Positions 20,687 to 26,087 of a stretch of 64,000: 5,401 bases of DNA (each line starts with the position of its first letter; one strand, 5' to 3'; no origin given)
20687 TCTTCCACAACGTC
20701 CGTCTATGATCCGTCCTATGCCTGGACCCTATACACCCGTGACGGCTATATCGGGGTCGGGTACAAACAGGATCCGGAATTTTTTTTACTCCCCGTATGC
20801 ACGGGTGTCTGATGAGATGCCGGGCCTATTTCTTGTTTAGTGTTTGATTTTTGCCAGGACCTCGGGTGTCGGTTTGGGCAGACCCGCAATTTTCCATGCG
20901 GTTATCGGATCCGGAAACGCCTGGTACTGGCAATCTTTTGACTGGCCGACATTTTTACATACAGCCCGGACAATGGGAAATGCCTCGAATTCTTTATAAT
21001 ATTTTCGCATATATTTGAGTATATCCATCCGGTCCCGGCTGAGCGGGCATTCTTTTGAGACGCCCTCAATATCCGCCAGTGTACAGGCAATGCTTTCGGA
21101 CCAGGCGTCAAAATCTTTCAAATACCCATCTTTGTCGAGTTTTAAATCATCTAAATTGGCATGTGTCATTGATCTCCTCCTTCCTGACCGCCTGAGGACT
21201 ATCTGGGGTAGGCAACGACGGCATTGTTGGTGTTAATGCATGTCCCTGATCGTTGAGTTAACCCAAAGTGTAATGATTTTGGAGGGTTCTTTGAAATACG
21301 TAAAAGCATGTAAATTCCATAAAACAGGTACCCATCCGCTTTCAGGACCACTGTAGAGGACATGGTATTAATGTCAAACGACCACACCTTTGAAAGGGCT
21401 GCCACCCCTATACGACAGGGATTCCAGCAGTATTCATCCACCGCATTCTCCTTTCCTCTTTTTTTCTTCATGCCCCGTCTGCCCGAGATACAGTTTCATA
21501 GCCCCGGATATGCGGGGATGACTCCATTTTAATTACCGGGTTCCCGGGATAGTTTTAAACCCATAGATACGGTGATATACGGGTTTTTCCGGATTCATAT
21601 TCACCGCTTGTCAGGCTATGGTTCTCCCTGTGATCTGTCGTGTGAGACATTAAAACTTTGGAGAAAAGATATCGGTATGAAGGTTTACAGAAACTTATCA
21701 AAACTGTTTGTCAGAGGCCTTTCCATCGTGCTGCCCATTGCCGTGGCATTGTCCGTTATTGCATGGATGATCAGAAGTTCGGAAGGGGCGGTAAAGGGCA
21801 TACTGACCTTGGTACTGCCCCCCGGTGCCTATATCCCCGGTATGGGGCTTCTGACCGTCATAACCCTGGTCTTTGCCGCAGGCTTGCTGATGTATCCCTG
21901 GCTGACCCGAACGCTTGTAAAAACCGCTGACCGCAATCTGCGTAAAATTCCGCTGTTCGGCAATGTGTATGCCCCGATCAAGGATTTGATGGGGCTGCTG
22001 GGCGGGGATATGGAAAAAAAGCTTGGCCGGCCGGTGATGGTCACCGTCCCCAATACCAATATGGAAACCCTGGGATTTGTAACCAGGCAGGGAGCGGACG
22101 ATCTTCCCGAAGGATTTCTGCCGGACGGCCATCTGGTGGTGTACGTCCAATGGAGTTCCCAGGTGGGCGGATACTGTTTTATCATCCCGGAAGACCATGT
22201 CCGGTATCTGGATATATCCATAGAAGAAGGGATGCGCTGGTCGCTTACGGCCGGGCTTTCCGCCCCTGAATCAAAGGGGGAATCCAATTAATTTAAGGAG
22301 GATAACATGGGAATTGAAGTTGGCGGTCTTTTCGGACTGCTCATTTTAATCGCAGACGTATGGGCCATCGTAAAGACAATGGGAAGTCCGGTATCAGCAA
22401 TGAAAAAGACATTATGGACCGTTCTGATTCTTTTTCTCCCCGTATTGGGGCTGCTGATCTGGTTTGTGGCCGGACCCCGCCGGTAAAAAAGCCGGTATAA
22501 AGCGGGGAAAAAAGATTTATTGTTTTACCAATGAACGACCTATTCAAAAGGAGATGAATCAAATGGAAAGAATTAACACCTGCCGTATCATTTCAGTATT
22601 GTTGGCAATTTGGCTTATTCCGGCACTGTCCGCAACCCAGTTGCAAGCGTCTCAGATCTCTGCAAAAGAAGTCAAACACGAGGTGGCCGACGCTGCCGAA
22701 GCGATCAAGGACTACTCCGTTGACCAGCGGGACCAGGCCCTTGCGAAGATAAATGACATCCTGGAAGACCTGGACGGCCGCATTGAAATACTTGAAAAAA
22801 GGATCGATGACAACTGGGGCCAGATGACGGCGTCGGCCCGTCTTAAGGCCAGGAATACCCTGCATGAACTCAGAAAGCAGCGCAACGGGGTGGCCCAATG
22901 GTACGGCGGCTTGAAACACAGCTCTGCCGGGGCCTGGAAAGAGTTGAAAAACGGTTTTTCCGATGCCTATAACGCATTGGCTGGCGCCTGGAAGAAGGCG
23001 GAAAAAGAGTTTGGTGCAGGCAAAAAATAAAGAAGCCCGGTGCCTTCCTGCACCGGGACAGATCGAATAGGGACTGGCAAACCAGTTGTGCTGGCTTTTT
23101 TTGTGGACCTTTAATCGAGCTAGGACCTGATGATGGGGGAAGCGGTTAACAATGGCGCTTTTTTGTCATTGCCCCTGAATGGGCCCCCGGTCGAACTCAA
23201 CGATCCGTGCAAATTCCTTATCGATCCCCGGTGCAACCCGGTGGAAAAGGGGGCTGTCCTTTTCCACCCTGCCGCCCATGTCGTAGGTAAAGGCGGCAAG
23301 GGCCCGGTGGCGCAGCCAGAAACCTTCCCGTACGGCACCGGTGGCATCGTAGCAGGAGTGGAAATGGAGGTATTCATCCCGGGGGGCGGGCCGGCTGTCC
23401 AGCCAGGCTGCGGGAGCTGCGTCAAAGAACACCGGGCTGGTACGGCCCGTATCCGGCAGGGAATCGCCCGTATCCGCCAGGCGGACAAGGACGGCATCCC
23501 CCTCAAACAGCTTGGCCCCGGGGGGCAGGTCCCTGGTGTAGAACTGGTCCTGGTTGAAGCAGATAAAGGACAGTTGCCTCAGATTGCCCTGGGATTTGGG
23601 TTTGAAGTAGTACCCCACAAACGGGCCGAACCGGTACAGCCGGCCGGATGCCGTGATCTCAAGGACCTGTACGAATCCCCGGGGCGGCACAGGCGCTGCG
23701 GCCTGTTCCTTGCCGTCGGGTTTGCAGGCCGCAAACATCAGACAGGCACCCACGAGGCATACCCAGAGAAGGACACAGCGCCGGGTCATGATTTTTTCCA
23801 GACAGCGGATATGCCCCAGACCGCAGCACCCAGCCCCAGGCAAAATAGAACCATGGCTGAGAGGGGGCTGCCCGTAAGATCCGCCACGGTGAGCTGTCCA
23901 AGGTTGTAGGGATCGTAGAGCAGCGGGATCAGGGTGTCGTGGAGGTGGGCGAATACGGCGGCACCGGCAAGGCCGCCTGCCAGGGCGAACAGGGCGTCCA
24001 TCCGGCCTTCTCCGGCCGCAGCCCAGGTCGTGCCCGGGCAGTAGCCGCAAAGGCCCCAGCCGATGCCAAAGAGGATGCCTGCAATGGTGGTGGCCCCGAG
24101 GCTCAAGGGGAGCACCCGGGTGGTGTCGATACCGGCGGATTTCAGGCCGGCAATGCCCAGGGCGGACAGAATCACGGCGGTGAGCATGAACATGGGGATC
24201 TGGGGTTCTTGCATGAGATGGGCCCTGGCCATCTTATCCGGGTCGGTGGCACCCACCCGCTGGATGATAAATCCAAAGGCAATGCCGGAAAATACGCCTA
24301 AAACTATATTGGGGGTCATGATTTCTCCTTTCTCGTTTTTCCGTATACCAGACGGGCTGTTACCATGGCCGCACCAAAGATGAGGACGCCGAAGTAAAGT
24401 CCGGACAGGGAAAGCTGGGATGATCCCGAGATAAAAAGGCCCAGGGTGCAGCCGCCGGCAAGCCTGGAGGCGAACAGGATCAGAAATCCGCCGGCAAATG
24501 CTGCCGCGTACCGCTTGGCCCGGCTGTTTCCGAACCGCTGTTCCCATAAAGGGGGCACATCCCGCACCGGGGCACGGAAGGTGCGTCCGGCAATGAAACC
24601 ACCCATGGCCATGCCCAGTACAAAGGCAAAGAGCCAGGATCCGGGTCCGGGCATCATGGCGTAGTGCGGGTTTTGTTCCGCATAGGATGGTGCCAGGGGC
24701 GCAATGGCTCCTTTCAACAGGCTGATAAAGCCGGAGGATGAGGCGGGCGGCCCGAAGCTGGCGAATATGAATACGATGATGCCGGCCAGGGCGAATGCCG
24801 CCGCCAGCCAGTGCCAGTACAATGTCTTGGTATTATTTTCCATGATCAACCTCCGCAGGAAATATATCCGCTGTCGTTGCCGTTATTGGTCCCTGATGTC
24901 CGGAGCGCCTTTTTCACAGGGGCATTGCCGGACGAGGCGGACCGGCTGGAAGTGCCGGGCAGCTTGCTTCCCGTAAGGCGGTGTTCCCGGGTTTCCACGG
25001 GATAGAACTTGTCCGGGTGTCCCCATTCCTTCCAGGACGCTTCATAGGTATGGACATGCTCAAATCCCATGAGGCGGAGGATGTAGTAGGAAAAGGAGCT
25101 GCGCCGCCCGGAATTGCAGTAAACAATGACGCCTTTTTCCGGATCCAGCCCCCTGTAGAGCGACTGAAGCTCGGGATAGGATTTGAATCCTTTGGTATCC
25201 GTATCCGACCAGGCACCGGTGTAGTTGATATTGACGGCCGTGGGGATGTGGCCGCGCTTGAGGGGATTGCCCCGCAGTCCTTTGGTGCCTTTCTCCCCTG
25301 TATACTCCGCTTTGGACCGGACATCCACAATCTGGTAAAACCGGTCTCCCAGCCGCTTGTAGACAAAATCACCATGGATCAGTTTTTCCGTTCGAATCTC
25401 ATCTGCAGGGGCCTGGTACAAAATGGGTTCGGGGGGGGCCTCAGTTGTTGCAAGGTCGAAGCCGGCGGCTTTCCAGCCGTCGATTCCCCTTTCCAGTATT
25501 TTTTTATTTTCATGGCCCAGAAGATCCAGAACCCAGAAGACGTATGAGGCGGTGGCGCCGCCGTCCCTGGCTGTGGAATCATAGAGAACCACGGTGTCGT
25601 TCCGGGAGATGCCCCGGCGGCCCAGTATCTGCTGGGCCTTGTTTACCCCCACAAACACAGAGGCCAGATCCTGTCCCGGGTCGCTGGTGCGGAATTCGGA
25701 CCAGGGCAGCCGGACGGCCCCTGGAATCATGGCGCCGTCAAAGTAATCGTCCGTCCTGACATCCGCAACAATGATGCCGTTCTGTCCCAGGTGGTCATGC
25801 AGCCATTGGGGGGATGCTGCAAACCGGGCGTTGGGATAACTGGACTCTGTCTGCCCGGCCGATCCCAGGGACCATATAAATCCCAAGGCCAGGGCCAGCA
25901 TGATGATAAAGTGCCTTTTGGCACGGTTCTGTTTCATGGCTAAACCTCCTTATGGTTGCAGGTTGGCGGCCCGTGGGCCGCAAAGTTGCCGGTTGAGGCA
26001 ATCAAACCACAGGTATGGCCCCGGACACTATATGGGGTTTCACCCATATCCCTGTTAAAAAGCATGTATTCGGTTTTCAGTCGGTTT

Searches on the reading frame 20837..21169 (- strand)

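Call 77: search_protein_families(library=pfam, proteins=[window:20837-21169:-], max_evalue=0.01)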
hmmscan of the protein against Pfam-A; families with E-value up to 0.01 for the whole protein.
window:20837-21169:- (110 aa): 1 family
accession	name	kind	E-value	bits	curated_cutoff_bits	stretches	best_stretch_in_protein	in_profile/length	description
PF04358.19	DsrC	-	8.3e-18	65.2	24.9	1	7-101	5-104/107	DsrC like protein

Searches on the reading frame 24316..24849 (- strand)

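Call 77: search_protein_families(library=pfam, proteins=[window:24316-24849:-], max_evalue=0.01)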
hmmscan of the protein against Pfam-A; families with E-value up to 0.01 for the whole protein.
window:24316-24849:- (177 aa): 2 families
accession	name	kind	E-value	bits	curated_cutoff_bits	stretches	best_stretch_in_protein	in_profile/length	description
PF04143.19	Sulf_transp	-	3e-12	47.1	27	1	11-162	176-309/310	Sulphur transport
PF02322.20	Cyt_bd_oxida_II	-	0.0099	15.7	35.6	1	63-163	113-202/302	Cytochrome bd terminal oxidase subunit II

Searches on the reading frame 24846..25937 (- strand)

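Call 77: search_protein_families(library=pfam, proteins=[window:24846-25937:-], max_evalue=0.01)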
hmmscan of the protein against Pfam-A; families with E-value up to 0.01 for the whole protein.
window:24846-25937:- (363 aa): 1 family
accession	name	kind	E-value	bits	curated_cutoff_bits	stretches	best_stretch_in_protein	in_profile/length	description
PF00581.25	Rhodanese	-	2.6e-34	118.1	22.2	2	192-305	5-99/102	Rhodanese-like domain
